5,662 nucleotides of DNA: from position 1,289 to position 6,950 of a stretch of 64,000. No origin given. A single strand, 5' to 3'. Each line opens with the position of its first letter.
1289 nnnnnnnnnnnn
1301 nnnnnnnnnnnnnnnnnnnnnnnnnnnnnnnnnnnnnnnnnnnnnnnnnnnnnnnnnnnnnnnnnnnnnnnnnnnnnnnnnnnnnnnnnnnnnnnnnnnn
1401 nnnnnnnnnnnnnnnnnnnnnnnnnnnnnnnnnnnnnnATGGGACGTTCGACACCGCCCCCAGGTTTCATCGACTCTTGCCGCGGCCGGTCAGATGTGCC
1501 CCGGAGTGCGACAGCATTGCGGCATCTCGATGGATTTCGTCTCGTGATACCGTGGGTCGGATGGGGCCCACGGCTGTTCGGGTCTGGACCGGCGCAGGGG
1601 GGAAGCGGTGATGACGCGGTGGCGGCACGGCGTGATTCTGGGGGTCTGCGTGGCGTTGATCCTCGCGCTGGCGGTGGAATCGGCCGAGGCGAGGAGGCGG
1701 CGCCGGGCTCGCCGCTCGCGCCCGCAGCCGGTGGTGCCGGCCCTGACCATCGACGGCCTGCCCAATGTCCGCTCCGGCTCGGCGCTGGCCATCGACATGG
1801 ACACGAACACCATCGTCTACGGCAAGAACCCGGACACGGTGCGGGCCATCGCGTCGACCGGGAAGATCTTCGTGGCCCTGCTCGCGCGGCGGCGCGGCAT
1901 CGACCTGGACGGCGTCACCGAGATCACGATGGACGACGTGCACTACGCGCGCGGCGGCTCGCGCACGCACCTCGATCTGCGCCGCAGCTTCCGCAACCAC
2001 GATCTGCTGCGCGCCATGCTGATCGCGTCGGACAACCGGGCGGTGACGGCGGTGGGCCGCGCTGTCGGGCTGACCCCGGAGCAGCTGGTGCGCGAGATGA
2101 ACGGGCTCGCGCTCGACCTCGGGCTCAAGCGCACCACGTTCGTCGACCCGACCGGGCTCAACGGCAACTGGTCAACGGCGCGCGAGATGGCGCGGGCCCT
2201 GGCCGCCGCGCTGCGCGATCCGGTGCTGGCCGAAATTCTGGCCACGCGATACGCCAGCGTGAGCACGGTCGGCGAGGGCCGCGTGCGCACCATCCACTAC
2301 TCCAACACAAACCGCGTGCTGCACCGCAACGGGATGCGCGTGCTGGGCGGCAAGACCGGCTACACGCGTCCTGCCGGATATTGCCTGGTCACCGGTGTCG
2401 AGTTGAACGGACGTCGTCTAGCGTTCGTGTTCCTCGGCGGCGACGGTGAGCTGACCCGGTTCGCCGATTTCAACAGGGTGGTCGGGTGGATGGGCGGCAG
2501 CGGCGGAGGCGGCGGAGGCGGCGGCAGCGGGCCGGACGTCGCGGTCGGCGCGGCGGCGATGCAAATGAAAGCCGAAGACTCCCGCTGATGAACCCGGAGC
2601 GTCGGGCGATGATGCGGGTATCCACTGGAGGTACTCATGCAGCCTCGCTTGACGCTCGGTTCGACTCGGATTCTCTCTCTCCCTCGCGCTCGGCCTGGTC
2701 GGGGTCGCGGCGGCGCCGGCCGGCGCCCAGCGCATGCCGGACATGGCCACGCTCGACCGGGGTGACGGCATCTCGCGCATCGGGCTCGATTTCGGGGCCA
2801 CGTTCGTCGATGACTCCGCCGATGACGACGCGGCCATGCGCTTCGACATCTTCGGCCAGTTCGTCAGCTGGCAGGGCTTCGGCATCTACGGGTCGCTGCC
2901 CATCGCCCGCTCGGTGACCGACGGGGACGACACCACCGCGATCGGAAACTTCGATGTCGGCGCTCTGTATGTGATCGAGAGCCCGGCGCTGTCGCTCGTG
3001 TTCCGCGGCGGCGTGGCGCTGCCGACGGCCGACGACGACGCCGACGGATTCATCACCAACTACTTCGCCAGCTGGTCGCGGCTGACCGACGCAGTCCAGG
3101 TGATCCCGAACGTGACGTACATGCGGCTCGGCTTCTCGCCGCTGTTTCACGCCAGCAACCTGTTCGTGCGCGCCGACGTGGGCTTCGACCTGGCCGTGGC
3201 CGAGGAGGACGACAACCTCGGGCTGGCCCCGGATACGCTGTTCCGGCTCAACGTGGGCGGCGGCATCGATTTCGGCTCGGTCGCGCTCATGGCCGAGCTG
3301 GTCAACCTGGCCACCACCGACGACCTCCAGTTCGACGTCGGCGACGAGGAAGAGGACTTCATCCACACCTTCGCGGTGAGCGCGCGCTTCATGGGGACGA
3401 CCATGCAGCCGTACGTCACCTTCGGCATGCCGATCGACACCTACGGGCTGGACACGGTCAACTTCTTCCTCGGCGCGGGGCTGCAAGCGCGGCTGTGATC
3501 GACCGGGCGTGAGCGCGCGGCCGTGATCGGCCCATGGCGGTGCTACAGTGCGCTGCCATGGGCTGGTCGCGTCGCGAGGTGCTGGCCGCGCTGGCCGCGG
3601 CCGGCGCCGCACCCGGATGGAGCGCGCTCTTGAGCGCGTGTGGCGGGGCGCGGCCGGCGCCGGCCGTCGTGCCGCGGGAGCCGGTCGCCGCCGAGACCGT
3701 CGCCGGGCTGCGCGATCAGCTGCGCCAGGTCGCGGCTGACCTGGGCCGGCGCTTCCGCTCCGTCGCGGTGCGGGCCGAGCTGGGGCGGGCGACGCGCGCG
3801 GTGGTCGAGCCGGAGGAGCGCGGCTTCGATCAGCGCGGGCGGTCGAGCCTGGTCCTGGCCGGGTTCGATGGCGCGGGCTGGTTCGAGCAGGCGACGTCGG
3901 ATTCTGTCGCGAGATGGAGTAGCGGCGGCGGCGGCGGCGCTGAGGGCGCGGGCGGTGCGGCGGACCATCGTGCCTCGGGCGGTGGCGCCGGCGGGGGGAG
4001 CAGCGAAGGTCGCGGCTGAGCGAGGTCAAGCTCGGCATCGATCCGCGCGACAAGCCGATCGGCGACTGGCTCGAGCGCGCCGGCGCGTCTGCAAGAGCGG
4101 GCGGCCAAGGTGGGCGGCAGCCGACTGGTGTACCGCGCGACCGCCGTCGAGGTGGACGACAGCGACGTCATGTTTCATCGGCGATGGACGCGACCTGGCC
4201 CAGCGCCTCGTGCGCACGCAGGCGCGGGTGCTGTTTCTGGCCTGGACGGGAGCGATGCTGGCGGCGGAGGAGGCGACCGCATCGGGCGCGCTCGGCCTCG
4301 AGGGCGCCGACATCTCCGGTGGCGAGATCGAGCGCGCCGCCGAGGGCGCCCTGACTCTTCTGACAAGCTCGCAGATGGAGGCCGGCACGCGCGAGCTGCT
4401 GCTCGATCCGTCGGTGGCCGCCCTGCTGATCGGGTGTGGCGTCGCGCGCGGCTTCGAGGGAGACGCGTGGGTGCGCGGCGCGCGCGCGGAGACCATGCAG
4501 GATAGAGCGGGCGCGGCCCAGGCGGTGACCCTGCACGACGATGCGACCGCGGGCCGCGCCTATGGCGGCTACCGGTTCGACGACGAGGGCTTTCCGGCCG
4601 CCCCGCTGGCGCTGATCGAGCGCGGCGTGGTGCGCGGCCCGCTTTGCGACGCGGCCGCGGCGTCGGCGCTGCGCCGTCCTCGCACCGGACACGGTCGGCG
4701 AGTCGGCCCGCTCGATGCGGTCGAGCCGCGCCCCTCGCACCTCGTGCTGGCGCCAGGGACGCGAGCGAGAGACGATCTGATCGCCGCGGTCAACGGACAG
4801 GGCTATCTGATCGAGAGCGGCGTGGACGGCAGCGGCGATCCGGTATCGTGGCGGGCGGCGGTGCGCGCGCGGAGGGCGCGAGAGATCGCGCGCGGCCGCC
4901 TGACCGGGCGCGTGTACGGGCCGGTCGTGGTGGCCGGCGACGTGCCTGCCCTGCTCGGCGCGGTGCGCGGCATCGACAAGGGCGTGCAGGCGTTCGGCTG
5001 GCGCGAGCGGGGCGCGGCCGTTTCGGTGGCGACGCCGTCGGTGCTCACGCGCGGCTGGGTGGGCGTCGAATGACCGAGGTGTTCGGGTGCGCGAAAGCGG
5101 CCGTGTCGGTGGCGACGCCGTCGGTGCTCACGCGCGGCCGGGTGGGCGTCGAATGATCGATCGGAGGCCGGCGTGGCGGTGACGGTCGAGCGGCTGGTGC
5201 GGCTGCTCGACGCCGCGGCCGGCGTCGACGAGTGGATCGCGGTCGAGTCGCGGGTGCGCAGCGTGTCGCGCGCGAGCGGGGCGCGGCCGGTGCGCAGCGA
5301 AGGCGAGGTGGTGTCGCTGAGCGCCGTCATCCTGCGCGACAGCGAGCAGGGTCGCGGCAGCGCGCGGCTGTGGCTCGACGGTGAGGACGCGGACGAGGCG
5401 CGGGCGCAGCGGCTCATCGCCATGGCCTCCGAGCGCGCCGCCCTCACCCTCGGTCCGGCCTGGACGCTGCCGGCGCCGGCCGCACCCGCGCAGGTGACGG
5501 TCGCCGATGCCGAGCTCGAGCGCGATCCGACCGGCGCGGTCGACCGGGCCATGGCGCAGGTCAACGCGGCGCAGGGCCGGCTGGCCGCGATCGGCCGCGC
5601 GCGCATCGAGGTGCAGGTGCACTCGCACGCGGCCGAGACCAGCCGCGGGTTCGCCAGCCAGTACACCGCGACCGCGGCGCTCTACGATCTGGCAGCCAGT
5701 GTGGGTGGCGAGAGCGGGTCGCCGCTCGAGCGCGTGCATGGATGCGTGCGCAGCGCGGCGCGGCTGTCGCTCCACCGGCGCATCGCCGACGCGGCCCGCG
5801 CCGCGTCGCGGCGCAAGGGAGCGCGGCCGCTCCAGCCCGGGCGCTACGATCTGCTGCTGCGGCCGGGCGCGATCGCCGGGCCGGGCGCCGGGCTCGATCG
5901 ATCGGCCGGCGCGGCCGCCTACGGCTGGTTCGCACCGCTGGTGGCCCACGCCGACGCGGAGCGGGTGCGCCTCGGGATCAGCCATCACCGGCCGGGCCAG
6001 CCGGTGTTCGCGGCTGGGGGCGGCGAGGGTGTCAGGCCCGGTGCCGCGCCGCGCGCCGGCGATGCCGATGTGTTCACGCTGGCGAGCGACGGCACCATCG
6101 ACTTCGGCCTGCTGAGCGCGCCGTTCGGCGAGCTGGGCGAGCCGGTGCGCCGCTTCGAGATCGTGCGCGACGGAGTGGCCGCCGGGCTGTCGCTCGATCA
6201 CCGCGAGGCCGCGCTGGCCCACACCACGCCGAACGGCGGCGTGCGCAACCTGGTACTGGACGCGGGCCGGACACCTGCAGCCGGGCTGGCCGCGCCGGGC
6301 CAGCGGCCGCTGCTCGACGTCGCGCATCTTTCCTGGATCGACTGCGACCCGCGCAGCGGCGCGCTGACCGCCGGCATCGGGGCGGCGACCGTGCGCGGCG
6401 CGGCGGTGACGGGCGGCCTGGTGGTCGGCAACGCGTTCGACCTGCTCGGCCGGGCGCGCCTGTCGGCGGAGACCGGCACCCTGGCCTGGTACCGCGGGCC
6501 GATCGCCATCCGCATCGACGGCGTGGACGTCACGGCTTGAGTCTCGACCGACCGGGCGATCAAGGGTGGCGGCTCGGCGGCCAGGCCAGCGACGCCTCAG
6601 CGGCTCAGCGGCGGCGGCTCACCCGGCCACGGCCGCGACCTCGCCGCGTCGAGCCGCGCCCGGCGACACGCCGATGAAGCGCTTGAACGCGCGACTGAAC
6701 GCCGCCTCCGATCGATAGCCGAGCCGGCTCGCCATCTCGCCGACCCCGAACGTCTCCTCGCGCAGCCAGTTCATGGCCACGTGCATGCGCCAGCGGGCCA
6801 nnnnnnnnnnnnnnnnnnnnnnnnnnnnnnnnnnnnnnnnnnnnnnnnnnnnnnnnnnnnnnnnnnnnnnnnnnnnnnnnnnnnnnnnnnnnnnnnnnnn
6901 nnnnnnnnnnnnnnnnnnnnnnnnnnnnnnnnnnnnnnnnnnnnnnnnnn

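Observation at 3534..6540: Tat-signal TldD/PmbA-like peptidase pair with a duplicated 3' end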

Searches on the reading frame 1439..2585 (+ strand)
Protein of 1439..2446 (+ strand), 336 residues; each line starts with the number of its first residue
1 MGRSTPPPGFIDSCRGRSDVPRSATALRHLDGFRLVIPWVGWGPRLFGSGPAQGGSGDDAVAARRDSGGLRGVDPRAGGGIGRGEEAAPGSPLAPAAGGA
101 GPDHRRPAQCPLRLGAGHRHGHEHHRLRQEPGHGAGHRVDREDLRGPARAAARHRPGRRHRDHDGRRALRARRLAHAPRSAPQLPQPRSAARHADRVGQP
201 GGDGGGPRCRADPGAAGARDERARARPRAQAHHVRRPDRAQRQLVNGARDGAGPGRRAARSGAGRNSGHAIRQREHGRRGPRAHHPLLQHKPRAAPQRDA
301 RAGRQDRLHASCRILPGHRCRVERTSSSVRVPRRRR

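Call 8: search_protein_families(library=pfam, proteins=[window:1439-2446:+, window:1608-2585:+], max_evalue=0.01)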
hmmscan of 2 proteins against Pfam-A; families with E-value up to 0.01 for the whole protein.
window:1439-2446:+ (336 aa): 0 families

window:1608-2585:+ (326 aa): 2 families
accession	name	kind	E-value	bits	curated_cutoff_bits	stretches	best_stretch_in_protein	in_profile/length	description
PF00768.25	Peptidase_S11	-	4.6e-42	144.6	27.6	1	52-279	8-238/239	D-alanyl-D-alanine carboxypeptidase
PF13354.11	Beta-lactamase2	-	1.2e-11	44.8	22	1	61-206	4-151/214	Beta-lactamase enzyme family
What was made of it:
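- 1608..2588 (+): S11 D-Ala-D-Ala carboxy/endopeptidase. It has an N-terminal signal peptide and intact STGK, SDN and KTG motifs. It is the first gene of the conserved + strand module. Pfam PF00768 E=4.6e-42 (call 8).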

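Call 47: search_protein_families(library=ncbifam, proteins=[window:1608-2585:+], max_evalue=0.1)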
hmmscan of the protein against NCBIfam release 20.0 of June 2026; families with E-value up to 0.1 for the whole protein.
window:1608-2585:+ (326 aa): 9 families
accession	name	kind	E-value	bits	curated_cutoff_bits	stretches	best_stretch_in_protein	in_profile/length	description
NF008668.0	PRK11669.1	equivalog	2.6e-43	148.4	294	1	39-296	38-281/316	D-alanyl-D-alanine endopeptidase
NF007445.0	PRK10001.1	equivalog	1.1e-16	60.6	765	1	115-294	106-280/400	serine-type D-Ala-D-Ala carboxypeptidase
NF008059.0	PRK10793.1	equivalog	1.3e-14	53.7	694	1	48-294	38-287/403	D-alanyl-D-alanine carboxypeptidase DacA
NF000471.1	vanY_of_D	exception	1.4e-13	50.9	625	1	53-287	96-343/354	transpeptidase-like D-Ala-D-Ala carboxypeptidase VanY-D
NF008489.0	PRK11397.1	equivalog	3.3e-13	49.1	610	1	52-294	33-278/389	serine-type D-Ala-D-Ala carboxypeptidase DacD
NF038273.1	strep_PBP3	exception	6.2e-11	41.9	490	1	53-281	25-270/407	D-alanyl-D-alanine carboxypeptidase PBP3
NF038258.2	PBP4_Staph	exception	9.5e-06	24.7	500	1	65-186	49-176/366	penicillin-binding protein PBP4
NF033103.1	bla_class_A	equivalog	0.00093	18.4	200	1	61-209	17-170/257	class A beta-lactamase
NF008322.0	PRK11113.1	equivalog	0.032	12.7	527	0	119-155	284-320/477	serine-type D-Ala-D-Ala carboxypeptidase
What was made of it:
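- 1608..2588 (+): NCBIfam DD-endopeptidase PRK11669 at 148 bits, below its cut-off (call 47).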

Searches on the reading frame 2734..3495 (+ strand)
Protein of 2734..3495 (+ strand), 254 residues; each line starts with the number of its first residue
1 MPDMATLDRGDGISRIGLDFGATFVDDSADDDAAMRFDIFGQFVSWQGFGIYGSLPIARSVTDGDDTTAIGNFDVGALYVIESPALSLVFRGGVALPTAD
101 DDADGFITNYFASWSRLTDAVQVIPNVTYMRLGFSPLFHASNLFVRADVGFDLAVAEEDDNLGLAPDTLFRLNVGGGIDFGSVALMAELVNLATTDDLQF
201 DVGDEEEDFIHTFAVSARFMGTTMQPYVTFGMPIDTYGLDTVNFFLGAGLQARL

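Call 8: search_protein_families(library=pfam, proteins=[window:2734-3495:+], max_evalue=0.01)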
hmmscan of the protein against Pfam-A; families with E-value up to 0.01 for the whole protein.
window:2734-3495:+ (254 aa): 0 families

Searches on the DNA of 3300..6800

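Call 56: search_rna_families(source=window, start=3300, end=6800, threshold=evalue, max_evalue=1)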
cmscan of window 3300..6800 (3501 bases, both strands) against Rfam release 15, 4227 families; matches with E-value up to 1: 0.
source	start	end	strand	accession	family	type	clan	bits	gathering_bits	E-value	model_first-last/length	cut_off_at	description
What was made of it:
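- Tried and rejected: Rfam at E<=1 over 3300-6800 gave no match (call 56).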

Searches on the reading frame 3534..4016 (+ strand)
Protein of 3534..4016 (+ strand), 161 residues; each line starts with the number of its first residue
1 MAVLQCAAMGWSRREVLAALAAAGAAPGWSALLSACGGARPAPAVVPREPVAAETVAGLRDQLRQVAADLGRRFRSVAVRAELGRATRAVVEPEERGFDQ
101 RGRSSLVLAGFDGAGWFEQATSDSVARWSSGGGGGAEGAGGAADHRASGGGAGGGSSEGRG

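Call 8: search_protein_families(library=pfam, proteins=[window:3534-4016:+], max_evalue=0.01)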
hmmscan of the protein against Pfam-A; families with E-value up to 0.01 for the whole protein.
window:3534-4016:+ (161 aa): 0 families

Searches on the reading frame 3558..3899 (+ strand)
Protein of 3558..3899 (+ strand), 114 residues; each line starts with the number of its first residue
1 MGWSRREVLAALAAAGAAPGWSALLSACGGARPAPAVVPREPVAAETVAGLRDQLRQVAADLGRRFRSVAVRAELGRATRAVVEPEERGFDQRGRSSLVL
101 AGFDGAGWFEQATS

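Call 47: search_protein_families(library=ncbifam, proteins=[window:3558-3899:+], max_evalue=0.1)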
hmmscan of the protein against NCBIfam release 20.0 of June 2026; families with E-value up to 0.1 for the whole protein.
window:3558-3899:+ (114 aa): 1 family
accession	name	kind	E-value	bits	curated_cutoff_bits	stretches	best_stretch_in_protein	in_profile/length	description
NF052309.1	conj_TF_TprA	exception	0.087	13.3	150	0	49-74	14-48/81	ICE element conjugation transcription factor TprA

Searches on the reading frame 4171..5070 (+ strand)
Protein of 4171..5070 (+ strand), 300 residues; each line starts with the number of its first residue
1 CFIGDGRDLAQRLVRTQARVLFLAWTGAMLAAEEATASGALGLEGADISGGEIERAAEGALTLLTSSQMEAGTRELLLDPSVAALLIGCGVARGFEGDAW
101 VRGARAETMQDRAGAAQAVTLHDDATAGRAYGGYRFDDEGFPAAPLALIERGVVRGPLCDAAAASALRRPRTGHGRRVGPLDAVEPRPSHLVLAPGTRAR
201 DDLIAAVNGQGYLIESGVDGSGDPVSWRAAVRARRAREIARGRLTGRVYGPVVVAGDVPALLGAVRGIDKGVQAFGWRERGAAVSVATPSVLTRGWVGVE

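Call 8: search_protein_families(library=pfam, proteins=[window:4171-5070:+], max_evalue=0.01)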
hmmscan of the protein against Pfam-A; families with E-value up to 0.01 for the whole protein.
window:4171-5070:+ (300 aa): 1 family
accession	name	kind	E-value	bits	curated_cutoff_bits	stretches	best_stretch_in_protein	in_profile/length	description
PF19289.4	PmbA_TldD_3rd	-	1.9e-30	106.1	22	1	73-295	3-215/220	PmbA/TldA metallopeptidase C-terminal domain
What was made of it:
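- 3558..5073 (+): Gene 1: a TldD-like protein that cannot be read in one frame as it stands in this window. Alternative upstream starts are at 3534 (ATG) and 3540 (GTG). The intact ortholog is 505 aa. PF19289 E=1.9e-30 (call 8).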
